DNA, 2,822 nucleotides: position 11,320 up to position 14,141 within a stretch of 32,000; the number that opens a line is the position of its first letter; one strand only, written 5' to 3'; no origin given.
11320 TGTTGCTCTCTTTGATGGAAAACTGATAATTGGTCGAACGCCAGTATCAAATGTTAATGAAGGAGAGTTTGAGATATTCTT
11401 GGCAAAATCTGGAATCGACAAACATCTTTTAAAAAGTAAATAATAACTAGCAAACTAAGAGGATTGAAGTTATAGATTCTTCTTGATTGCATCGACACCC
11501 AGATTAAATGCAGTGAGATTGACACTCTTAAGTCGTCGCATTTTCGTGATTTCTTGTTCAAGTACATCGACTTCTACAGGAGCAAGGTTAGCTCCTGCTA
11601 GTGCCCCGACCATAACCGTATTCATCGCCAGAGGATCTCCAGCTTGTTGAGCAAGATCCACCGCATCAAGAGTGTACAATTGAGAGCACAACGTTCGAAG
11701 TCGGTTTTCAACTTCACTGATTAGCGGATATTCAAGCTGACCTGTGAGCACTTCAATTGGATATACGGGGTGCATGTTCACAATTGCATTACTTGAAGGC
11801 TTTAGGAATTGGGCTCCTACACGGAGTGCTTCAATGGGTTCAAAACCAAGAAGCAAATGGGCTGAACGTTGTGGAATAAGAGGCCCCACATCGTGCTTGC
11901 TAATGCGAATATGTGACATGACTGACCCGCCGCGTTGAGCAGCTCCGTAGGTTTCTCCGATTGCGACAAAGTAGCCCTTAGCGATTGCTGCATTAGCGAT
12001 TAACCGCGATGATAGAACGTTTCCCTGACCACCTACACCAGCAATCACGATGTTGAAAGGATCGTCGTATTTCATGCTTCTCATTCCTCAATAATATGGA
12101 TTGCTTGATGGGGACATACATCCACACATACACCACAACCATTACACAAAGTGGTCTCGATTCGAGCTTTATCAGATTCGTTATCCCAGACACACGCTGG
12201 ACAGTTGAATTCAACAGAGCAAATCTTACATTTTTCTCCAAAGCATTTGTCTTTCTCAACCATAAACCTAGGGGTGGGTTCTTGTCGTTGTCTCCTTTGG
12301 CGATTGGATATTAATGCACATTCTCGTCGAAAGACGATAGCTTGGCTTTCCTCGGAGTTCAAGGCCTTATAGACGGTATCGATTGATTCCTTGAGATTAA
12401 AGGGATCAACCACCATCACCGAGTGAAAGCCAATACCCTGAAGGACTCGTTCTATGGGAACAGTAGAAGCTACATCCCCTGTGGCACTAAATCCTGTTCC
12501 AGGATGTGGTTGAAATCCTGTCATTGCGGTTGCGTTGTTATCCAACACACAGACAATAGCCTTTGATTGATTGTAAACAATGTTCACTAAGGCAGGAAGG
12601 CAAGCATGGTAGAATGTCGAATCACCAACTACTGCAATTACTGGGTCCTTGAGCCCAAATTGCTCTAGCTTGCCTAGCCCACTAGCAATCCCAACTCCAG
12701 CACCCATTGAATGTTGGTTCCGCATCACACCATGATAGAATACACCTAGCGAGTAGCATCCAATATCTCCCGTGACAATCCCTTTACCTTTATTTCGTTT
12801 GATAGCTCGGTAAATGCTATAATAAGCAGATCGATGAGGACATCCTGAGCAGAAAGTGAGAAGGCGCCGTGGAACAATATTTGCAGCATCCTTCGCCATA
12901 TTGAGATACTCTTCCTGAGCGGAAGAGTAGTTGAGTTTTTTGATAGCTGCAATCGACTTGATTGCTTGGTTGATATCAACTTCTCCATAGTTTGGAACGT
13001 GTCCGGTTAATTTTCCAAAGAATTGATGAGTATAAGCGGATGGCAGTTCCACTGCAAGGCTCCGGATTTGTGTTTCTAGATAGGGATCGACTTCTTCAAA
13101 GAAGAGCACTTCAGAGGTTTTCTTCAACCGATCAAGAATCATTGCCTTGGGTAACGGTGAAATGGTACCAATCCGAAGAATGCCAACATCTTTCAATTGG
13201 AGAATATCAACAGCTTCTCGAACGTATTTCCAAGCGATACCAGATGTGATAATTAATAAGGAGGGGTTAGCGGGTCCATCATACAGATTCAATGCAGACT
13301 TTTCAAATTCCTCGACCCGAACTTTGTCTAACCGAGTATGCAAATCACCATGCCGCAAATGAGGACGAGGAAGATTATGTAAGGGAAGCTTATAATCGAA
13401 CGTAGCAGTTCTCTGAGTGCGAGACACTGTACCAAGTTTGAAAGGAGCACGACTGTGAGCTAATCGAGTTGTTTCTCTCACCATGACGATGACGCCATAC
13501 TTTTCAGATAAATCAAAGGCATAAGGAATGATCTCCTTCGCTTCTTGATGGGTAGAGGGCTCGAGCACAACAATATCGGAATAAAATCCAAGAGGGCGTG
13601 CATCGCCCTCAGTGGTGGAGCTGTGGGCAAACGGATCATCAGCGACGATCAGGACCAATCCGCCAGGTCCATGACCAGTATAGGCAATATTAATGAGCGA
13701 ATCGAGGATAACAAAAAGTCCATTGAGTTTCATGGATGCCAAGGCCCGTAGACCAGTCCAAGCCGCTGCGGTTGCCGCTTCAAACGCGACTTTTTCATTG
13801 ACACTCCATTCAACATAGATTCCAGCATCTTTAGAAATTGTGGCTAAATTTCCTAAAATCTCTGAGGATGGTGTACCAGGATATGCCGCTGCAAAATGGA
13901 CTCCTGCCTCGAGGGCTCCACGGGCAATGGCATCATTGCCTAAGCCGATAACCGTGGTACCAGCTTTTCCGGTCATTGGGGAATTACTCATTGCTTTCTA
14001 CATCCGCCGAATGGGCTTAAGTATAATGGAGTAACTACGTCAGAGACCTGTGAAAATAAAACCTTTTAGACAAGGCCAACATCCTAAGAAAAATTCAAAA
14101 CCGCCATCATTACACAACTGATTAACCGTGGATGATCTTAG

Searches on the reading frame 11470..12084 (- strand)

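Call 6: search_protein_families(library=pfam, max_evalue=0.00001, proteins=[window:11470-12084:-])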
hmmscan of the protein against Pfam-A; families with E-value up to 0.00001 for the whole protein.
window:11470-12084:- (204 aa): 1 family
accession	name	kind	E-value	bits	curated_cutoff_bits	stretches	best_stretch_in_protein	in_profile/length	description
PF01558.24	POR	-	8.6e-31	107.8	27.4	1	18-197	1-172/173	Pyruvate ferredoxin/flavodoxin oxidoreductase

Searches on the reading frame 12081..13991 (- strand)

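Call 6: search_protein_families(library=pfam, max_evalue=0.00001, proteins=[window:12081-13991:-])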
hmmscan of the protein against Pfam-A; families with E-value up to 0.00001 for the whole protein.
window:12081-13991:- (636 aa): 4 families
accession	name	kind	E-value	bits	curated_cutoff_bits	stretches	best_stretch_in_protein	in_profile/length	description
PF02775.26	TPP_enzyme_C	-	3.7e-16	59.7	21.9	1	425-549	26-146/151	Thiamine pyrophosphate enzyme, C-terminal TPP binding domain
PF01855.24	POR_N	-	2e-11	44.5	27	1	25-190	2-171/231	Pyruvate flavodoxin/ferredoxin oxidoreductase, thiamine diP-bdg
PF00037.32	Fer4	-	5.1e-07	29.7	21.1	1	611-631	3-23/24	4Fe-4S binding domain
PF12837.12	Fer4_6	-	2.7e-06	27.5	25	1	609-631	2-24/24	4Fe-4S binding domain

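Call 58: search_protein_families(library=ncbifam, max_evalue=1e-10, proteins=[window:12081-13991:-])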
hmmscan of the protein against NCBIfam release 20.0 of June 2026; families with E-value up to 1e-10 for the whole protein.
window:12081-13991:- (636 aa): 6 families
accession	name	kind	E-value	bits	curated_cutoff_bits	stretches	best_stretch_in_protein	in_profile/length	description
TIGR03336.1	IOR_alpha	equivalog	7.7e-180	599.1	650.9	1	17-631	6-595/595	indolepyruvate ferredoxin oxidoreductase subunit alpha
NF009589.0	PRK13030.1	subfamily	4.2e-35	120.8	816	1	95-627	132-687/1170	indolepyruvate ferredoxin oxidoreductase family protein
NF009588.0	PRK13029.1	subfamily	3e-21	75.1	952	1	108-627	146-704/1196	indolepyruvate ferredoxin oxidoreductase family protein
NF006412.0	PRK08659.1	equivalog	7.2e-21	74.8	411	1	17-188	9-185/378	2-oxoacid:acceptor oxidoreductase subunit alpha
TIGR03710.1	OAFO_sf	subfamily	1.3e-20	73.5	482.75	1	9-85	189-265/561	2-oxoacid:acceptor oxidoreductase subunit alpha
NF005507.0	PRK07119.1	subfamily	6.5e-18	64.7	399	1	17-179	8-175/352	3-methyl-2-oxobutanoate dehydrogenase subunit VorB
